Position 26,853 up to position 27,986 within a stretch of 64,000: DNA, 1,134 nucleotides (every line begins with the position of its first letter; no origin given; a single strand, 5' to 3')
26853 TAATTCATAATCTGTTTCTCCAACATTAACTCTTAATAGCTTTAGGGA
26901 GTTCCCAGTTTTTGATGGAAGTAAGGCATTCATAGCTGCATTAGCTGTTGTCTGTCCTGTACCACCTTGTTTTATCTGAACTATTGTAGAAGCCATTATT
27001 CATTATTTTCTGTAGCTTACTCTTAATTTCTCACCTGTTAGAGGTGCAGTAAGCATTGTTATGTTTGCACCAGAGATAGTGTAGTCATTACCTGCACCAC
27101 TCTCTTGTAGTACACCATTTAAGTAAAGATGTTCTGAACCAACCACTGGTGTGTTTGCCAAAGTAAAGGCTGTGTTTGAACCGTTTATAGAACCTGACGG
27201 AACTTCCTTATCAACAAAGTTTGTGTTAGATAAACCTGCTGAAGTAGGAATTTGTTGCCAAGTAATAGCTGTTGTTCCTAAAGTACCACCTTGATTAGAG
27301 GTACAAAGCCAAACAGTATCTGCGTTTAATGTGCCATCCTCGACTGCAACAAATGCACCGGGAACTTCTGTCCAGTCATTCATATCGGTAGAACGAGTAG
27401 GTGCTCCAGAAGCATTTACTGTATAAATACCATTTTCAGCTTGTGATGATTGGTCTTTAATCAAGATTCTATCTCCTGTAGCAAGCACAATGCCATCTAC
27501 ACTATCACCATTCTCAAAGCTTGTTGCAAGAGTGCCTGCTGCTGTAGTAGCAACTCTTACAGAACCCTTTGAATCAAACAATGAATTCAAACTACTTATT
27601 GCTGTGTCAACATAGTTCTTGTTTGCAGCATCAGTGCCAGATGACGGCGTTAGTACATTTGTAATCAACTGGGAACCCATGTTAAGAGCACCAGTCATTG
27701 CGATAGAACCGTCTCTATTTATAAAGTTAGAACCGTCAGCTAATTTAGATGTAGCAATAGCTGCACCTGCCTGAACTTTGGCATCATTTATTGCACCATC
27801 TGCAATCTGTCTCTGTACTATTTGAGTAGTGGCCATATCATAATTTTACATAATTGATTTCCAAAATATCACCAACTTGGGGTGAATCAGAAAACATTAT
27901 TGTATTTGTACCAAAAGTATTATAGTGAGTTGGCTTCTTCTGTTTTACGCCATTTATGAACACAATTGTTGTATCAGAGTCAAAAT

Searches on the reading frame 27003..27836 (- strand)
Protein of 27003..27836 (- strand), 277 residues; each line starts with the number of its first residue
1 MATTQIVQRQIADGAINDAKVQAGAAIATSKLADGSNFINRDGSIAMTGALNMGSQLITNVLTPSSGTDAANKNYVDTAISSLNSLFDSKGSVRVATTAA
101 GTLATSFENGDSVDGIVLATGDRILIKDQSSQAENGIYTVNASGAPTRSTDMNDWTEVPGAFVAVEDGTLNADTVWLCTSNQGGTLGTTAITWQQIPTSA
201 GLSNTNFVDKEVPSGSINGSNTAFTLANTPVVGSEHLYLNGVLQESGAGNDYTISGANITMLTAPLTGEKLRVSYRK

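Call 106: search_protein_families(library=phrogs, max_evalue=0.001, proteins=[window:27003-27836:-])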
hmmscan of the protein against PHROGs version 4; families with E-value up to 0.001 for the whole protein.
window:27003-27836:- (277 aa): 11 families
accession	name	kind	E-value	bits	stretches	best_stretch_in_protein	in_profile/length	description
phrog_27782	-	unknown function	2.4e-36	126.6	1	31-207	114-281/644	-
phrog_2647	-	head and packaging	3.8e-34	119.3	1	46-206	74-241/336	head decoration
phrog_30390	-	unknown function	9.8e-34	117.8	2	102-206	538-649/766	-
phrog_11518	-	tail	2.1e-22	80.2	1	71-213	147-278/812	tail fiber protein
phrog_14570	-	unknown function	5.9e-21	75.7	1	71-214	150-292/540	-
phrog_16867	-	unknown function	6.4e-19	68.9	1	23-212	8-193/631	-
phrog_2824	-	head and packaging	5.3e-17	62.1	1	43-199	886-1038/1151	virion structural protein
phrog_24595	-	head and packaging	4.1e-13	50.4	1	83-226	37-172/325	virion structural protein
phrog_17264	-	unknown function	4.4e-13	50.2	1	93-193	1-96/147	-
phrog_2710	-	tail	4.9e-06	26.2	0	49-273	130-247/781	tail fiber protein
phrog_14824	-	unknown function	0.00023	20.5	1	89-165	18-94/719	-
